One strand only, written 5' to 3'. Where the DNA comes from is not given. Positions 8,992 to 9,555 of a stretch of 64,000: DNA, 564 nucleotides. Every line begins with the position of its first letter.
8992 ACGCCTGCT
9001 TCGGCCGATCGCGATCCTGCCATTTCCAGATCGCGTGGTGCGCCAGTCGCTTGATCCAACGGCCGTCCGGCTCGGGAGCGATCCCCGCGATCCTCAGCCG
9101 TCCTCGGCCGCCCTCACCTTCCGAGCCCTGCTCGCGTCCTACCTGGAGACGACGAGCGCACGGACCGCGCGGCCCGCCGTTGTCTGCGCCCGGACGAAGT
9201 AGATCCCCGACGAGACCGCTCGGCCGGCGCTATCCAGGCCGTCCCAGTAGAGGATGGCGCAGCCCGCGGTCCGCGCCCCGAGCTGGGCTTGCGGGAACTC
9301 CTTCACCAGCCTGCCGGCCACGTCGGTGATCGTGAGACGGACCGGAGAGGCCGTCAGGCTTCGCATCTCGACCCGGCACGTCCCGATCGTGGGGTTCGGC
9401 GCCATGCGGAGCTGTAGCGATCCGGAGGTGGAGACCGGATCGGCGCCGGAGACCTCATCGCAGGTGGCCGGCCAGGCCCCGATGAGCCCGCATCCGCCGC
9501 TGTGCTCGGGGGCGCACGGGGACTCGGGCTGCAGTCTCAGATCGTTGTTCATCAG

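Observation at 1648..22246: Six different secreted proteins within 21 kb all end in the same T9SS-type sorting domain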

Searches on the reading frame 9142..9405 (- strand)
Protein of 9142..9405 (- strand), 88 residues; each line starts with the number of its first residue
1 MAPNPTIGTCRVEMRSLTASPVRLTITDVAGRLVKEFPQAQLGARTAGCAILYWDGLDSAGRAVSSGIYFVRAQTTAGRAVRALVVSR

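Call 43: find_related_loci(query=A4, collection=metagenome_contigs, flank=10000)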
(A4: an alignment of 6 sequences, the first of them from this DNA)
Query A4 (88 aa) in metagenome_contigs; peptide patterns used: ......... (x = any residue, [..] = any of these).
111 stretches matched a pattern; 86 encode a relative of the query (tblastn E <= 1e-3); the best 80 are kept; 80 distinct loci.
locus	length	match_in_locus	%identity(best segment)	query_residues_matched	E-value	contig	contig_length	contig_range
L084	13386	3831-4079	43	3-88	1e-13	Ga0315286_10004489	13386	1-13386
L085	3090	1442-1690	37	3-88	2e-13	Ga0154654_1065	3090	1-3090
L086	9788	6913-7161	37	3-88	2e-13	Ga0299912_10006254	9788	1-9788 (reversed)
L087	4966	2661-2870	45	3-74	6e-13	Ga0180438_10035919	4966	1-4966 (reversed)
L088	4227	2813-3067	40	1-88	6e-13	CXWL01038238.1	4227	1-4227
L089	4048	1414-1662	42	3-88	1e-11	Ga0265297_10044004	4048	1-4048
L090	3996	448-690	38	3-86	2e-11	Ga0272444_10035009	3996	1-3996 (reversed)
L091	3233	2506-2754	40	3-88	2e-11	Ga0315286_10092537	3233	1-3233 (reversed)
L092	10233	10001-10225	42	3-80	3e-11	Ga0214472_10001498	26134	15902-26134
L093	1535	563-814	33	3-88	3e-11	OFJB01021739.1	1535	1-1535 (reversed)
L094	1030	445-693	41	3-88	3e-11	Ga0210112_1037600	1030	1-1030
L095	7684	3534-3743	40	3-74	5e-11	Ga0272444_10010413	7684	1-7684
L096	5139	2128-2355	38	3-79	1e-10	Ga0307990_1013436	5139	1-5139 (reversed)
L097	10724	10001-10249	34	3-88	9e-11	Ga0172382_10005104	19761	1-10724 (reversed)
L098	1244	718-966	34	3-88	8e-11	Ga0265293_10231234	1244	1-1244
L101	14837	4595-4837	36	3-86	3e-10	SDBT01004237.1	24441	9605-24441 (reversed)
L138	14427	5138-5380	29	3-86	7e-8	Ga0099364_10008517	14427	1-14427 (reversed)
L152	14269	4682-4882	36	3-72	4e-7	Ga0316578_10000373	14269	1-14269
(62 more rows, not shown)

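Call 46: search_protein_families(library=ncbifam, proteins=[L086:3529-7161:+, L097:2592-6404:+, L097:6536-10249:+, L101:941-4843:+, L138:5649-9293:-, L138:9627-13442:-, L095:585-3785:+, L152:1688-4930:+], max_evalue=0.001)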
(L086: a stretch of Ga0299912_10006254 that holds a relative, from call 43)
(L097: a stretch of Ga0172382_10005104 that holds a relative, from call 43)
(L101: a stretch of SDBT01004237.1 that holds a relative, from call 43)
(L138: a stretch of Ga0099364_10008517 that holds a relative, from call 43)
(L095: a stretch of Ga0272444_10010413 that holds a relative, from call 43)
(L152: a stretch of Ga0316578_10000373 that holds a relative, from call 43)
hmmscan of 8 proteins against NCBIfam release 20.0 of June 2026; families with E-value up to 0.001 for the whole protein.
L086:3529-7161:+ (1211 aa): 7 families
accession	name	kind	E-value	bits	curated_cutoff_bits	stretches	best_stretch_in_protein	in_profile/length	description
TIGR04183.1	Por_Secre_tail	domain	1.1e-10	41.3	23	1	1128-1208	2-70/72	T9SS type A sorting domain-containing protein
NF033707.1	T9SS_sortase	equivalog_domain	1.7e-09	35.9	420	1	1125-1197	999-1076/1095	type IX secretion system sortase PorU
NF005176.1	PRK06655.1-1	equivalog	1.6e-05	24.9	230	1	1144-1196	95-147/197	flagellar hook assembly protein FlgD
NF052323.1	T9SSA_dep_M6i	equivalog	2.1e-05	22.7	600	1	1114-1198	947-1026/1043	T9SS-dependent M6-like inactivated metalloprotease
NF038113.1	T9SSA_dep_M36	equivalog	2.6e-05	22.6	885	1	1119-1208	788-867/869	T9SS-dependent M36 family metallopeptidase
NF009276.0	PRK12633.1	equivalog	7.6e-05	22.5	383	1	1146-1195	129-178/234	flagellar basal body rod modification protein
NF009452.0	PRK12812.1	equivalog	0.00016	21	258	1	1146-1194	152-202/289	flagellar basal body rod modification protein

L097:2592-6404:+ (1271 aa): 5 families
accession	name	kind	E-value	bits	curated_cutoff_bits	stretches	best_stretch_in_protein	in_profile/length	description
NF033707.1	T9SS_sortase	equivalog_domain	2.1e-20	72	420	2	354-518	499-673/1095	type IX secretion system sortase PorU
NF052324.1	PorU_rel_Nterm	equivalog_domain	1.5e-16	59.8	450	1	335-521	510-701/879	putative type IX secretion system sortase PorU2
NF052323.1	T9SSA_dep_M6i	equivalog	4.7e-08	31.4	600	1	1187-1259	960-1027/1043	T9SS-dependent M6-like inactivated metalloprotease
TIGR04183.1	Por_Secre_tail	domain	2.8e-07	30.4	23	1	1188-1268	2-70/72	T9SS type A sorting domain-containing protein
NF005176.1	PRK06655.1-1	equivalog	3e-05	24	230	1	1204-1267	95-160/197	flagellar hook assembly protein FlgD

L097:6536-10249:+ (1238 aa): 8 families
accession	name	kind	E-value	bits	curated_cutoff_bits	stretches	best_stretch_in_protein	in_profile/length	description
NF033707.1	T9SS_sortase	equivalog_domain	3.4e-21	74.6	420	2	329-492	491-662/1095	type IX secretion system sortase PorU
NF052324.1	PorU_rel_Nterm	equivalog_domain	3e-14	52.2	450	1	308-493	502-688/879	putative type IX secretion system sortase PorU2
TIGR04183.1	Por_Secre_tail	domain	1.5e-09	37.7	23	1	1155-1235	2-70/72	T9SS type A sorting domain-containing protein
NF012200.0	choice_anch_D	domain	2.1e-09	37.8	45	1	1030-1123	15-107/108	choice-of-anchor D domain-containing protein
NF052323.1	T9SSA_dep_M6i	equivalog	1.3e-07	30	600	1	1152-1235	958-1037/1043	T9SS-dependent M6-like inactivated metalloprotease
NF005176.1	PRK06655.1-1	equivalog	3.8e-07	30.2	230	1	1171-1233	95-157/197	flagellar hook assembly protein FlgD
NF009277.0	PRK12634.1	equivalog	0.00042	20.5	333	0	1171-1219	120-168/221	flagellar basal body rod modification protein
NF009452.0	PRK12812.1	equivalog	0.0007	18.9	258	0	1173-1224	152-205/289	flagellar basal body rod modification protein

L101:941-4843:+ (1301 aa): 16 families
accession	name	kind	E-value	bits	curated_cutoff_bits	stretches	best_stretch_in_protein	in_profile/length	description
NF051851.1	AtpSerPepEprS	equivalog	6.6e-25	87.3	1700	2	343-525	217-396/988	autotransporter serine peptidase EprS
TIGR03921.1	T7SS_mycosin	equivalog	1.8e-23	83.2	278.75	2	341-496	140-284/353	type VII secretion-associated serine protease mycosin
NF040553.1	SGO_0316_fam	subfamily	1.3e-12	46.3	1400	1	404-455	662-711/1486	SGO_0316/SGO_0317 family LPXTG-anchored serine peptidase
NF052345.1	S_layer_anammox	exception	1.7e-12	45.6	1400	2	501-587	1309-1397/1596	Kustd1514 family S-layer glycoprotein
NF033595.1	denti_PrtP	equivalog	4.3e-11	42.1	300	1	349-497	365-502/606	dentilisin complex serine proteinase subunit PrtP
NF038112.1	myxo_dep_M36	subfamily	4e-10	37.5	1500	1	706-841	1022-1174/1604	myxosortase-dependent M36 family metallopeptidase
NF040809.1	germ_prot_CspBA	exception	1.6e-09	36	1250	1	377-453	404-1046/1099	bifunctional germination protease/germinant receptor pseudoprotease CspBA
NF033707.1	T9SS_sortase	equivalog_domain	2.7e-08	31.9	420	1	1215-1290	999-1079/1095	type IX secretion system sortase PorU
NF038111.1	rhom_dep_M36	equivalog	5.9e-08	30.6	1700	1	733-835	1055-1165/1315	rhombosortase-dependent M36 family metallopeptidase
TIGR03895.1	protease_PatA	subfamily_domain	1.4e-06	27.4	421.05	1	338-473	77-202/606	PatA/PatG family cyanobactin maturation protease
NF040808.2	CspC_non_triad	exception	1.5e-06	26.9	675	1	377-451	429-497/556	bile acid germinant receptor pseudoprotease CspC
TIGR04183.1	Por_Secre_tail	domain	2.8e-06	27.2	23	1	1218-1298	2-70/72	T9SS type A sorting domain-containing protein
TIGR04056.1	OMP_RagA_SusC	subfamily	3.3e-06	25.7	368.25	0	508-584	4-74/981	SusC/RagA family TonB-linked outer membrane protein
NF005176.1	PRK06655.1-1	equivalog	6e-06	26.3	230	1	1237-1290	98-151/197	flagellar hook assembly protein FlgD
NF012200.0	choice_anch_D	domain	5.3e-05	23.7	45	0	830-878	2-52/108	choice-of-anchor D domain-containing protein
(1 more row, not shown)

L138:5649-9293:- (1215 aa): 5 families
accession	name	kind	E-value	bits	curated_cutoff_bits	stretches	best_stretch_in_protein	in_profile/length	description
NF038128.1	choice_anch_J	domain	6.9e-41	140.1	30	2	74-250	1-162/162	choice-of-anchor J domain-containing protein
NF033707.1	T9SS_sortase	equivalog_domain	7e-10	37.2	420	1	1129-1202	999-1077/1095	type IX secretion system sortase PorU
TIGR04183.1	Por_Secre_tail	domain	2.3e-08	33.9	23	1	1132-1212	2-70/72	T9SS type A sorting domain-containing protein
NF052323.1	T9SSA_dep_M6i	equivalog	1.4e-07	29.9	600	1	1131-1203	960-1027/1043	T9SS-dependent M6-like inactivated metalloprotease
NF038113.1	T9SSA_dep_M36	equivalog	0.00028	19.2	885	1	1125-1212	789-867/869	T9SS-dependent M36 family metallopeptidase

L138:9627-13442:- (1272 aa): 6 families
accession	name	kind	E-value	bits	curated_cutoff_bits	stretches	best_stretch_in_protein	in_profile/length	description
NF038128.1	choice_anch_J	domain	2.4e-20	73.3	30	1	1010-1167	2-162/162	choice-of-anchor J domain-containing protein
NF033707.1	T9SS_sortase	equivalog_domain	3.7e-10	38.1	420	1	1182-1260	995-1078/1095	type IX secretion system sortase PorU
TIGR04183.1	Por_Secre_tail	domain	2.4e-08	33.8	23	1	1189-1269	2-70/72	T9SS type A sorting domain-containing protein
NF052323.1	T9SSA_dep_M6i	equivalog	3.8e-08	31.8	600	1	1188-1265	960-1031/1043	T9SS-dependent M6-like inactivated metalloprotease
NF038113.1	T9SSA_dep_M36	equivalog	2e-05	23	885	1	1183-1270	790-868/869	T9SS-dependent M36 family metallopeptidase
NF005176.1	PRK06655.1-1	equivalog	0.00073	19.5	230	0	1204-1260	94-150/197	flagellar hook assembly protein FlgD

L095:585-3785:+ (1067 aa): 6 families
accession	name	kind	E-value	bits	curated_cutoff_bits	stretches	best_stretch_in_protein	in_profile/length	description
NF052323.1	T9SSA_dep_M6i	equivalog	3.1e-08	32.1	600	1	983-1054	961-1026/1043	T9SS-dependent M6-like inactivated metalloprotease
TIGR04183.1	Por_Secre_tail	domain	1.6e-07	31.2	23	1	982-1065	1-71/72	T9SS type A sorting domain-containing protein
NF033707.1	T9SS_sortase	equivalog_domain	2.7e-05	22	420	1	981-1053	1000-1076/1095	type IX secretion system sortase PorU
NF047539.1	XAC2610_fam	domain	0.00011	22.6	35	0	596-616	3-23/89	XAC2610-related protein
NF052228.1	T9SS_PorZ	equivalog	0.00039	19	260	1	981-1049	674-737/757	type IX secretion system anionic LPS delivery protein PorZ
NF005176.1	PRK06655.1-1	equivalog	0.00081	19.4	230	0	1002-1054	98-149/197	flagellar hook assembly protein FlgD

L152:1688-4930:+ (1081 aa): 4 families
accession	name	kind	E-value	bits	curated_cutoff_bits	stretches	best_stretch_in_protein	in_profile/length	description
TIGR04312.1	choice_anch_B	subfamily_domain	4.4e-28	98.6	100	2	396-585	90-318/364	choice-of-anchor B family protein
NF033707.1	T9SS_sortase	equivalog_domain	1.4e-07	29.6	420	1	958-1067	966-1076/1095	type IX secretion system sortase PorU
TIGR04183.1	Por_Secre_tail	domain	0.00014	21.8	23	1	999-1078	3-70/72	T9SS type A sorting domain-containing protein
NF038117.1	choice_anch_I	subfamily_domain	0.00052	19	300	0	186-229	394-428/458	choice-of-anchor I family protein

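Call 73: search_solved_structures(query=A4, max_evalue=1, show_alignments=5)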
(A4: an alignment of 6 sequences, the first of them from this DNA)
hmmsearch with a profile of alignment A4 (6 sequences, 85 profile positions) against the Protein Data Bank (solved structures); distinct sequences matched with E-value up to 1: 15.
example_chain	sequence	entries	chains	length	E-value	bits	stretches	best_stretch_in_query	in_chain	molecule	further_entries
7eh9_A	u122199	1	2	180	7.7e-08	35.5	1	9-73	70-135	Basal-body rod modification protein FlgD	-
7bhq_A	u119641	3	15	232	1.1e-07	34.9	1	9-73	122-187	Basal-body rod modification protein FlgD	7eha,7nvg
3osv_A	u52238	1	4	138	1.6e-06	31.2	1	18-72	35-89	Flagellar basal-body rod modification protein FlgD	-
3c12_A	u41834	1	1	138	4e-06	30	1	16-76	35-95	Flagellar protein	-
6za2_A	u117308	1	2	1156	0.003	20.8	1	3-72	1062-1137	Por secretion system protein porU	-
4zzf_A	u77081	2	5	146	0.012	18.8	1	24-77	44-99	Flagellar basal body rod modification protein | Basal-body rod modification protein FlgD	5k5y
4zzk_A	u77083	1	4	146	0.012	18.8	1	24-77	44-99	Basal-body rod modification protein FlgD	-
6d69_A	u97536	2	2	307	0.013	18.8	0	14-51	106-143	NHL Repeat Region of D. melanogaster Thin | Thin, isoform D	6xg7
1xf1_A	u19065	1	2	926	0.029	17.6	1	33-73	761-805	C5a peptidase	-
8bty_A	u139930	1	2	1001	0.032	17.5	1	33-73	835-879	C5a peptidase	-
5m11_A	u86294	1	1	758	0.053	16.8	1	2-70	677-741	Immunoreactive 84kD antigen PG93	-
3eif_A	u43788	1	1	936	0.065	16.5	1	33-73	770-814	C5a peptidase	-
7bj3_A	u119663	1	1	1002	0.072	16.4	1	33-73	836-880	C5a peptidase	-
7yzx_A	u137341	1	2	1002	0.072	16.4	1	33-73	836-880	C5a peptidase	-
8glk_D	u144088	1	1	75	0.27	14.5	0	62-83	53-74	Endonuclease I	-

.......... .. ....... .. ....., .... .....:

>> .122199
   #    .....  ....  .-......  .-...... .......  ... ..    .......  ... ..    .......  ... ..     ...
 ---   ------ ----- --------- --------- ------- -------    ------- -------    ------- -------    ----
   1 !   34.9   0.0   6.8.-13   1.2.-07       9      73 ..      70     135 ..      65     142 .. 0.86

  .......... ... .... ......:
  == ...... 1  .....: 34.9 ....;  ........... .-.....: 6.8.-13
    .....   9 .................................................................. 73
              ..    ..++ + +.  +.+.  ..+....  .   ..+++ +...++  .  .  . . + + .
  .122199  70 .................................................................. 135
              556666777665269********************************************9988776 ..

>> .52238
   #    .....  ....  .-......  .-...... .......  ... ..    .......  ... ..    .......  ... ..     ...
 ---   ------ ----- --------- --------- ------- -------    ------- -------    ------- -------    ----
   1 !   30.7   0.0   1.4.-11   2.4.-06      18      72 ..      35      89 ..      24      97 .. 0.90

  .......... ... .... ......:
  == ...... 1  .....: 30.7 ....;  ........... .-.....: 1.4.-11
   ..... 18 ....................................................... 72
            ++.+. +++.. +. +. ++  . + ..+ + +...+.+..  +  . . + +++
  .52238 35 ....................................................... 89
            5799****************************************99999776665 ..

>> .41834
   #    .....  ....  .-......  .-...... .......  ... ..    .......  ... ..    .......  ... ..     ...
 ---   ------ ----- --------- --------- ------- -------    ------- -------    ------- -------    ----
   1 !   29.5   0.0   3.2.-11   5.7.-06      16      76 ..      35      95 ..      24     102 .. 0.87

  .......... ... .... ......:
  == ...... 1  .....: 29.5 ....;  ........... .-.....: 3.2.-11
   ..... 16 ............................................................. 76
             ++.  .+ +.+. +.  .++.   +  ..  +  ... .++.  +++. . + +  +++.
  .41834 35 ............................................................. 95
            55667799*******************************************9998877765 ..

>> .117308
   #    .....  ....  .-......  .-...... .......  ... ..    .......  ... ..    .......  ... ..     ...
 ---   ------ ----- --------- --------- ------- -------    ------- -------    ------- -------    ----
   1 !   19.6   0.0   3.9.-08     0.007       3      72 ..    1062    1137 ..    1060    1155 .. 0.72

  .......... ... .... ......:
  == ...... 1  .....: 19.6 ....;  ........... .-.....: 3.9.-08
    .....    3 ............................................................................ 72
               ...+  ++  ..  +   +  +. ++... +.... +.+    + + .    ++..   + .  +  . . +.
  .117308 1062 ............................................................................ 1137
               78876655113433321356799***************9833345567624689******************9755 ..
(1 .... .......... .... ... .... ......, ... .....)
